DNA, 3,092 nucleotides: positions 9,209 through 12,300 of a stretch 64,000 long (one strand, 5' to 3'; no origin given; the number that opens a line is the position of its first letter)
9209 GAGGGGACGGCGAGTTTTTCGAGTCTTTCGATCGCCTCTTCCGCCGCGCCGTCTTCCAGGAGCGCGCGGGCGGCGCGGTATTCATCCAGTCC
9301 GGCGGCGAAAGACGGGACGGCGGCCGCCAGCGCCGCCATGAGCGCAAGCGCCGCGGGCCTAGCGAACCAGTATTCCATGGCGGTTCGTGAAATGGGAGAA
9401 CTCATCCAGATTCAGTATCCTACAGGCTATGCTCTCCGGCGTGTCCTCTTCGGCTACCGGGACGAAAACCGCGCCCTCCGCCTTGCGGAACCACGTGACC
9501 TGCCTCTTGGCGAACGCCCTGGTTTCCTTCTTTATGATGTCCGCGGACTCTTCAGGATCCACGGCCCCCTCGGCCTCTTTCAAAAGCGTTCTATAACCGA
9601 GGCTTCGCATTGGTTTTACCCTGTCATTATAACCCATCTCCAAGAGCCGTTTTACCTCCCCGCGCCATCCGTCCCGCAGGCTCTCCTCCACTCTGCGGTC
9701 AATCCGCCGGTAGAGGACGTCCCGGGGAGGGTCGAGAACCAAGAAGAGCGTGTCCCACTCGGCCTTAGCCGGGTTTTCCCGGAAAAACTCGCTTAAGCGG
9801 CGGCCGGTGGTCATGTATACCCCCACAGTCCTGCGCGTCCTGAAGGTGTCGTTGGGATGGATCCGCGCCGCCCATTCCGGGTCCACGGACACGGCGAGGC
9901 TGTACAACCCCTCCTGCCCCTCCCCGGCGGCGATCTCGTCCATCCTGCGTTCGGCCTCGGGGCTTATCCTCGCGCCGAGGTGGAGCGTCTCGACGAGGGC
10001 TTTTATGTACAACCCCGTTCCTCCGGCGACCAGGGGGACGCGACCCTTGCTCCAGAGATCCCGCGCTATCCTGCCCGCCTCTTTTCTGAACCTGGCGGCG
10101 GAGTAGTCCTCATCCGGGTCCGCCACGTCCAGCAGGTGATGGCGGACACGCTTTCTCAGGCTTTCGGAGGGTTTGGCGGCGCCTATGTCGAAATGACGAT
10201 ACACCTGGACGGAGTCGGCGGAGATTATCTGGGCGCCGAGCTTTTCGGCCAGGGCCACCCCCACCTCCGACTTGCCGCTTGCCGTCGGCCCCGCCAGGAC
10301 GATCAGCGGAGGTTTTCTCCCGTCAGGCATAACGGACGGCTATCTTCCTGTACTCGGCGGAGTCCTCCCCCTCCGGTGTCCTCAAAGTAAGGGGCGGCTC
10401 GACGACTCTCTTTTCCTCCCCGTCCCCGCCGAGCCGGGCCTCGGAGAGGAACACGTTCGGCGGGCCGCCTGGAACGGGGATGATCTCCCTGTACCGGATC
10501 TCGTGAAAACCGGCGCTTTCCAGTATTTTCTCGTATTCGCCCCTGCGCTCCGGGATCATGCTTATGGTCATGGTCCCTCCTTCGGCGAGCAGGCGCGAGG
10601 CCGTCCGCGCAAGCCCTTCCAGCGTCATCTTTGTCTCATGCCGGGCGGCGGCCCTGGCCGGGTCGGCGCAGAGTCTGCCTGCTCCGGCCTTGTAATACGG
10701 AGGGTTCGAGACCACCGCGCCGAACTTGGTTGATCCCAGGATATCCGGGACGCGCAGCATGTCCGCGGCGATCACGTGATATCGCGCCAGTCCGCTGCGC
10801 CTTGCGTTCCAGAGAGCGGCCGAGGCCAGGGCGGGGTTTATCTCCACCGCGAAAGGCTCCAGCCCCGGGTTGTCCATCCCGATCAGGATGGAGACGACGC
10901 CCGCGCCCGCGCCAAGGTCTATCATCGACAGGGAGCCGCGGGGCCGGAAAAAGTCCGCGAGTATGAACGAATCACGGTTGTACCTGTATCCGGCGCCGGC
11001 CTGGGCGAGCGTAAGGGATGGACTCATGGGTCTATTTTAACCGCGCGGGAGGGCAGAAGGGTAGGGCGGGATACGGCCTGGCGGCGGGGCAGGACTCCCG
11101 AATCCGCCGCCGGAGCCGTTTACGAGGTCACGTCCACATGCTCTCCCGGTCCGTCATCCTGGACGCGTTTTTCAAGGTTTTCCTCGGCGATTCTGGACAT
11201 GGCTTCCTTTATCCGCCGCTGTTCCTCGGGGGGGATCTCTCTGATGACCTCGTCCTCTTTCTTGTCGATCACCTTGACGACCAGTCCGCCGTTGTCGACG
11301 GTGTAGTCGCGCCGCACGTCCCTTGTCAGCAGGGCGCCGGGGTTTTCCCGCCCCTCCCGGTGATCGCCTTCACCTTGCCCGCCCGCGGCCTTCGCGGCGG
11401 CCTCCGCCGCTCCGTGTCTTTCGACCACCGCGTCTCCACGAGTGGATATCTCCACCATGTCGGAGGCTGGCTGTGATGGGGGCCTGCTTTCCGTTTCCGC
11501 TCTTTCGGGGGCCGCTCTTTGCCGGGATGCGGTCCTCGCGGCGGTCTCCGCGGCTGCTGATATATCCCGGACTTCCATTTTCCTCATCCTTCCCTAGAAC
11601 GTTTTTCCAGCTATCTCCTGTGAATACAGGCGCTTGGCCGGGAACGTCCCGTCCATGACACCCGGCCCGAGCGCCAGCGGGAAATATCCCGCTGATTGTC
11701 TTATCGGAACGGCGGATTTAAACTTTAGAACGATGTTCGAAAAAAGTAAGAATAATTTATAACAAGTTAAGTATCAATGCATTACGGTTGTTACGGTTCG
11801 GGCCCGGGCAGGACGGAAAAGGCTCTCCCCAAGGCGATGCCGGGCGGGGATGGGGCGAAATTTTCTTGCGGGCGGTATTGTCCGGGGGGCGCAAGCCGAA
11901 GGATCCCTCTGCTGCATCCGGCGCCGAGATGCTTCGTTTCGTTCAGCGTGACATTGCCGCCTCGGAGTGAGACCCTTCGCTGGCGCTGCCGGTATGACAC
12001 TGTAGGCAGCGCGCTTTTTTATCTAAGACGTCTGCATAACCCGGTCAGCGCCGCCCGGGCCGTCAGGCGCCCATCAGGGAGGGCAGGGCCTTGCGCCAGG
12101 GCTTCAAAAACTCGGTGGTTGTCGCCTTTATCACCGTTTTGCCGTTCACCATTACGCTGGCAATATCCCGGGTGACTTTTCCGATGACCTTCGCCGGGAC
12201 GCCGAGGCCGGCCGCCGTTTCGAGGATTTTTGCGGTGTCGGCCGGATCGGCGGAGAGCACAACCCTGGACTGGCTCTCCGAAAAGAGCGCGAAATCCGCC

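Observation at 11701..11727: Near-consensus sigma-28 (FliA) promoter driving flaG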

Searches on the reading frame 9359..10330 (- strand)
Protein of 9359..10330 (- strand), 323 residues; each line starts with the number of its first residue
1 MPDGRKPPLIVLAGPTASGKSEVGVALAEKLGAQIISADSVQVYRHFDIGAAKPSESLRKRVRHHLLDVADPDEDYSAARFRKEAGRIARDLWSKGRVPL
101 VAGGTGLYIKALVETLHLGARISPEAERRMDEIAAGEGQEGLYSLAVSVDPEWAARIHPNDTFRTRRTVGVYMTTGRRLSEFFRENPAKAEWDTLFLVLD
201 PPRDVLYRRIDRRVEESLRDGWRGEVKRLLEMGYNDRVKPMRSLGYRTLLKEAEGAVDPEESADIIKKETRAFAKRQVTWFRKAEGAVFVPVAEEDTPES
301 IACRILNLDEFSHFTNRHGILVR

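Call 4: search_protein_families(library=pfam, proteins=[window:9359-10330:-], max_evalue=0.01)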
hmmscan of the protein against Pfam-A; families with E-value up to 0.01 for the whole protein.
window:9359-10330:- (323 aa): 6 families
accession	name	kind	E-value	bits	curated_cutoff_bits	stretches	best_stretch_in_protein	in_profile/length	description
PF01715.23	IPPT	-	3e-73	246.9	23.6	1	42-283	1-242/243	IPP transferase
PF01745.22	IPT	-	1.5e-07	31.5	20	1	11-63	5-58/233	Isopentenyl transferase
PF13671.12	AAA_33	-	2.2e-06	28.5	27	1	9-96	1-70/143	AAA domain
PF02224.24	Cytidylate_kin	-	7.6e-05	23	26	1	10-48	1-37/211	Cytidylate kinase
PF13238.12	AAA_18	-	0.00014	22.8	29.4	0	10-37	1-30/128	AAA domain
PF13191.12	AAA_16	-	0.0025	18.8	32.6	0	4-82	22-95/167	AAA ATPase domain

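Call 17: find_related_loci(query=window:9359-10330:-, collection=genome_contigs, flank=10000)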
Query window:9359-10330:- (323 aa) in genome_contigs; peptide patterns used: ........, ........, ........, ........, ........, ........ (x = any residue, [..] = any of these).
599 stretches matched a pattern (row limit reached: there are more); 430 encode a relative of the query (tblastn E <= 1e-3); the best 80 are kept; 80 distinct loci.
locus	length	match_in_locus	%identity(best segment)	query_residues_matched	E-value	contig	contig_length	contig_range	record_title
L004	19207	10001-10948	57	7-323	2e-117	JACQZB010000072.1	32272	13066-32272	MAG: Nitrospinota bacterium isolate NC_groundwater_1556_Pr4_S-0.65um_63_8 SR1-18-Sp65_coassembly_scaffold_158126, whole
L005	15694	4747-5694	47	7-319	1e-85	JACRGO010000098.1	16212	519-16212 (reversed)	MAG: Nitrospinota bacterium isolate NC_groundwater_1753_Pr3_B-0.1um_50_18 SR-2_scaffold_141_1602399, whole genome shotgu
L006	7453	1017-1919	42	8-308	7e-82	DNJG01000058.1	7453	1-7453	MAG TPA_asm: Nitrospinota bacterium isolate UBA9963 contig_18388, whole genome shotgun sequence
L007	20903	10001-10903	44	8-307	4e-78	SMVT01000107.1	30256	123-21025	MAG: Nitrospina sp. isolate CR05bin29 k141_279430, whole genome shotgun sequence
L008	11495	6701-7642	41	1-307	1e-74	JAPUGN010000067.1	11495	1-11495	MAG: Nitrospinota bacterium isolate A5-S04_30 A5-S04_30_cg67, whole genome shotgun sequence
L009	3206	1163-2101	41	1-306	1e-74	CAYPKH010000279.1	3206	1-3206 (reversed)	MAG TPA_asm: uncultured Nitrospina sp. isolate binchicken_co61_41 genome assembly, contig: NODE_11490_length_3206_cov_6.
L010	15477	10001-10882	45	5-297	2e-73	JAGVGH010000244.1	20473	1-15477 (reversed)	MAG: Desulfobacterales bacterium isolate DeMMO2_10 c_000000010967, whole genome shotgun sequence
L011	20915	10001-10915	42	3-306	2e-72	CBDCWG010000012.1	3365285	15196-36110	MAG: Nitrospinales bacterium isolate a2619a5f-0194-4d6d-9150-7445cf304463 genome assembly, contig: contig_12, whole geno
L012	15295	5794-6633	44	5-283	3e-72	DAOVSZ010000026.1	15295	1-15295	MAG TPA_asm: Desulfobulbaceae bacterium isolate CSMAG_1640 CSMAG_1640_k141_2555615_length_15295_cov_14.2439, whole genom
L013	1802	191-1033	45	7-286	7e-74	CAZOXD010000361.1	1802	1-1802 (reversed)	MAG TPA_asm: uncultured Pseudomonadota bacterium isolate binchicken_co136_95 genome assembly, contig: NODE_31634_length_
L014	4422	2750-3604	41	9-290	2e-70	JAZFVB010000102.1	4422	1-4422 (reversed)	MAG: Nitrospinota bacterium isolate BS2bin.9 BS2bin.9_102, whole genome shotgun sequence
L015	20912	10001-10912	43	9-308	7e-80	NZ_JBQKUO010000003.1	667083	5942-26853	Nitrospina sp. 32_T5 spades_5, whole genome shotgun sequence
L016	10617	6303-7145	41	4-283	6e-69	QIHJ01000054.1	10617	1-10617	MAG: Candidatus Dadabacteria bacterium isolate SZUA-126 Ga0063293_10006800, whole genome shotgun sequence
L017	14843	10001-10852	41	1-283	9e-69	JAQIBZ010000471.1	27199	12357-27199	MAG: Desulfobacteraceae bacterium isolate GH14 k119_402865, whole genome shotgun sequence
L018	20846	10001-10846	43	8-288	3e-68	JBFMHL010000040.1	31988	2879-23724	MAG: Thermodesulfobacteriota bacterium isolate MAG322 MAG322_40, whole genome shotgun sequence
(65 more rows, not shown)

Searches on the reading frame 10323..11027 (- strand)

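Call 4: search_protein_families(library=pfam, proteins=[window:10323-11027:-], max_evalue=0.01)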
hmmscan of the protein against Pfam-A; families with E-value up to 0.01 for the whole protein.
window:10323-11027:- (234 aa): 3 families
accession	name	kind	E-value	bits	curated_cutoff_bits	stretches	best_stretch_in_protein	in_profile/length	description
PF05175.20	MTS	-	2e-10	41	23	1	22-171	22-152/170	Methyltransferase small domain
PF13847.12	Methyltransf_31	-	8.5e-07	29.2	27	1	32-158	4-112/145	Methyltransferase domain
PF13649.12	Methyltransf_25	-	0.0099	17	27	0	36-107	2-70/97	Methyltransferase domain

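Call 77: search_protein_families(library=ncbifam, proteins=[window:10323-11027:-], max_evalue=0.00001)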
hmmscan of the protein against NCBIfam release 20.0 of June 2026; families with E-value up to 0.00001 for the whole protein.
window:10323-11027:- (234 aa): 5 families
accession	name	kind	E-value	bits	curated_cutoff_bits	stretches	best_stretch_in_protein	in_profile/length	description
TIGR03534.1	RF_mod_PrmC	equivalog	2.3e-15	56.7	199.1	1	28-179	85-241/253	peptide chain release factor N(5)-glutamine methyltransferase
NF047853.1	tRm6a37MtseTrmN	equivalog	1.1e-14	54.7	350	1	23-186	35-197/244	tRNA(1)(Val) (adenine(37)-N(6))-methyltransferase TrmN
NF011529.0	PRK14968.1-3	equivalog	3.2e-07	30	162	1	10-112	13-109/198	putative methyltransferase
NF011530.0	PRK14968.1-4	equivalog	8.5e-07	28.5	243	1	11-113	17-111/202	putative methyltransferase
TIGR00536.1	hemK_fam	subfamily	2.2e-06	27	115.5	1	33-114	116-195/286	HemK family protein methyltransferase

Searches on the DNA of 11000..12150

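Call 41: search_rna_families(source=window, start=11000, end=12150, threshold=evalue, max_evalue=1)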
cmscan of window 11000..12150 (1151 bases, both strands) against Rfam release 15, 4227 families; matches with E-value up to 1: 1.
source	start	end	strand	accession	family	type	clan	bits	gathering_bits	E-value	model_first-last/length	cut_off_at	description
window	11244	11348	+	RF02883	BcKCsr2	Gene; sRNA;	-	17.4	40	0.3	1-129/129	no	Burkholderia sRNA 2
